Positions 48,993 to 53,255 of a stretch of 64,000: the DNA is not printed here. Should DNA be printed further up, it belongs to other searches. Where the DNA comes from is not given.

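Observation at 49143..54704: Gene cluster: 1320-aa Ala-rich tandem-repeat cytoplasmic protein, coupled HEAT-like protein, then a pseudo-receiver and a receiver paralog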

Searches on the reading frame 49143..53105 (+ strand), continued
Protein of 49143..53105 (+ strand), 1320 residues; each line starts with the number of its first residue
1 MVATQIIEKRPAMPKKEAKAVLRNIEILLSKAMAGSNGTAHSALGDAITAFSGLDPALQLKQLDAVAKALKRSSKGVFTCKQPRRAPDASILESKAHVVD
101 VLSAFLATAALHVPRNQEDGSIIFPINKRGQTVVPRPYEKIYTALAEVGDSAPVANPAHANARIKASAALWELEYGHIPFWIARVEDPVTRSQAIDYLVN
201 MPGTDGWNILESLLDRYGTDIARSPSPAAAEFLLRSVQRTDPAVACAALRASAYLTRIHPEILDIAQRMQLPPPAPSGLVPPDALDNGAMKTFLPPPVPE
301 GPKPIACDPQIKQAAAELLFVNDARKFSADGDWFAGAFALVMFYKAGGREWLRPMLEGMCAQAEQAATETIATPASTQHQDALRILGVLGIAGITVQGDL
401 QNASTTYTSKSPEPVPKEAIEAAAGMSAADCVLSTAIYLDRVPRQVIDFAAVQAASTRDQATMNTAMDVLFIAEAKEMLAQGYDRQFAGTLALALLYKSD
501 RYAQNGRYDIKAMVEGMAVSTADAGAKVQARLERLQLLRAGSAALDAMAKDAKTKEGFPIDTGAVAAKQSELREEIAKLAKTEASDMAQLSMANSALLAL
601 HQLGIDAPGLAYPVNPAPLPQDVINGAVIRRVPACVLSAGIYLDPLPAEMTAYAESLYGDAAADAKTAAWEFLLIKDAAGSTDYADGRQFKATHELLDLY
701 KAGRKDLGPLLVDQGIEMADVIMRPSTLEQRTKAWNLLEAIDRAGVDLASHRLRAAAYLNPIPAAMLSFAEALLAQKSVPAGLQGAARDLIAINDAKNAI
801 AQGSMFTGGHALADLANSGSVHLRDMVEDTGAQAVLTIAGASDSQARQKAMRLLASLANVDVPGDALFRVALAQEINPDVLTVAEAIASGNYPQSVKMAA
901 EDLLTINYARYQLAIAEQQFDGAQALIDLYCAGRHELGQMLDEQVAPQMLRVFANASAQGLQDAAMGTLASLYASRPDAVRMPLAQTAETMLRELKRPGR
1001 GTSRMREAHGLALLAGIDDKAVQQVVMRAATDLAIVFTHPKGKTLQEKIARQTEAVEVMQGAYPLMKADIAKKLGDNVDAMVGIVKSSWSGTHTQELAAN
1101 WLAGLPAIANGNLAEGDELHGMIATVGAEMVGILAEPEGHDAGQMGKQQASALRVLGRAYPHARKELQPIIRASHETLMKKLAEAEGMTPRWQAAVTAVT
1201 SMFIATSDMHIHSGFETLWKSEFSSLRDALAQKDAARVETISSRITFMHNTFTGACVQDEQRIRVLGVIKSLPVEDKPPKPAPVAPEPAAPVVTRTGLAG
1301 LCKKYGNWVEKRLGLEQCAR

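Call 126: fold_search(model_id=the predicted structure, library=pdb)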
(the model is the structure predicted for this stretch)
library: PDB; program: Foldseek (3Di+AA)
matches with E <= 10: 1115; with E <= 0.001: 167
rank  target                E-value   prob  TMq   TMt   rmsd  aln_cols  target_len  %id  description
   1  7unk_A                4.6e-08  1.00  0.11  0.12  43.2      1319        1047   12  Structure of Importin-4 bound to the H3-H4-ASF1 histone-histone chaperone complex (released 2022-09-21)
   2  7z8t_D                5.5e-08  1.00  0.14  0.15  42.0      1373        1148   10  CAND1-SCF-SKP2 CAND1 engaged SCF rocked (released 2023-04-19)
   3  9n74_SP               5.9e-08  1.00  0.15  0.10  32.9      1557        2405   11  SSU processome maturation and disassembly, State H (released 2025-10-29)
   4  9im6_A                8.7e-08  1.00  0.11  0.12  42.8      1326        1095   10  Structure of influenza A virus RNA polymerase PB1 and nuclear import host factor RanBP5 complex (released 2024-11-27)
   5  3w3u                  9.0e-08  1.00  0.12  0.13  41.4      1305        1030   12  Crystal structure of Kap121p mutant R349A/Q350A/D353A/E396A/N430K/D438A/N477A (released 2013-04-10)
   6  6xu2_A                9.7e-08  1.00  0.13  0.14  42.3      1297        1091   11  Human karyopherin RanBP5 (isoform-3) (released 2020-04-22)
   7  3w3v                  1.2e-07  1.00  0.13  0.14  42.0      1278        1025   12  Crystal structure of Kap121p mutant D353K/E396K/D438K (released 2013-04-10)
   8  7z8v_D                1.6e-07  1.00  0.15  0.15  42.6      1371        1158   11  CAND1-SCF-SKP2 (SKP1deldel) CAND1 engaged SCF rocked (released 2023-04-19)
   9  7zbz_D                2.0e-07  1.00  0.15  0.16  42.0      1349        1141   11  CAND1 delhairpin-SCF-SKP2 CAND1 partly engaged SCF partly rocked (released 2023-04-19)
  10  7z8r_D                2.8e-07  1.00  0.15  0.15  41.6      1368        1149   11  CAND1-CUL1-RBX1 (released 2023-04-19)
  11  4a0c_B                3.9e-07  1.00  0.15  0.15  40.4      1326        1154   11  Structure of the CAND1-CUL4B-RBX1 complex (released 2011-11-30)
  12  9n73_LM               4.8e-07  1.00  0.15  0.12  32.2      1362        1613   11  SSU processome maturation and disassembly, State G (released 2025-10-29)
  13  6xte_A                5.7e-07  1.00  0.12  0.13  45.0      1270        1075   10  Human karyopherin RanBP5 (isoform-1) (released 2020-04-22)
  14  1u6g_C                7.6e-07  1.00  0.13  0.14  39.3      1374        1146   10  Crystal Structure of The Cand1-Cul1-Roc1 Complex (released 2004-12-14)
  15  5vch_A                1.8e-06  1.00  0.12  0.13  39.9      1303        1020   11  Crystal structure of full-length Kluyveromyces lactis Kap123 (released 2017-11-01)
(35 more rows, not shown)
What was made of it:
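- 49143..53105 (+): Gene for a 1320-aa soluble HEAT-type alpha-solenoid (NCBI MDD5339742.1, 'hypothetical protein'). It is the hypervariable large subunit. Foldseek PDB top hits are importin-4, CAND1, RanBP5 and SF3B1 at E 5e-8 to 1e-5 (call 126).
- On HEAT repeat proteins (Pfam clan, PF02985 / PF13646 / PF03130): All top 50 Foldseek PDB matches are long helical-repeat proteins, mostly HEAT solenoids (call 126).
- Closest known: Eukaryotic HEAT-repeat solenoids. Same: Foldseek matches run from E 5e-8 to 1e-5 over more than 1100 aligned columns (call 126).
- Foldseek hits are importin-beta family, CAND1, SF3B1 and UTP10/20 (call 126).
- Tried and rejected: Foldseek against the PDB was used instead (call 126).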

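Call 132: list_cluster_members(proteins=[window:49143-53105:+, window:53111-53356:+, window:53093-53356:+, window:53490-53984:+])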
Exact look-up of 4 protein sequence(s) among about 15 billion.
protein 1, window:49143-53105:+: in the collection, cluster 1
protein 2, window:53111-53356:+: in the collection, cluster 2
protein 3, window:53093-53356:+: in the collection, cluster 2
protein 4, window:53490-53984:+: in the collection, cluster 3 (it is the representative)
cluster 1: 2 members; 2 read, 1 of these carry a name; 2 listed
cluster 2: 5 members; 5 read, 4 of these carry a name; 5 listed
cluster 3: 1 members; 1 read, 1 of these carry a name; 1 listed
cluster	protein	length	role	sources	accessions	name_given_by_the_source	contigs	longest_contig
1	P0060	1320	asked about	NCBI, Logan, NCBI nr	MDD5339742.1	MAG: hypothetical protein PHV13_00655 [Candidatus ainarchaeum sp.] | hypothetical protein [Candidatus ainarchaeum sp.]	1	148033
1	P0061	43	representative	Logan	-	-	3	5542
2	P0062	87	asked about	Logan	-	-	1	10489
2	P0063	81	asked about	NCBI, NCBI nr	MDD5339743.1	MAG: hypothetical protein PHV13_00660 [Candidatus ainarchaeum sp.] | hypothetical protein [Candidatus ainarchaeum sp.]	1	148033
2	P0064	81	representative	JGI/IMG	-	hypothetical protein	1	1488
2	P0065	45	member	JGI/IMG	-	hypothetical protein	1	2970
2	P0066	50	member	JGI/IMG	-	hypothetical protein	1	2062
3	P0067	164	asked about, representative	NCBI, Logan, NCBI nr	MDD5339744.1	MAG: hypothetical protein PHV13_00665 [Candidatus ainarchaeum sp.] | hypothetical protein [Candidatus ainarchaeum sp.]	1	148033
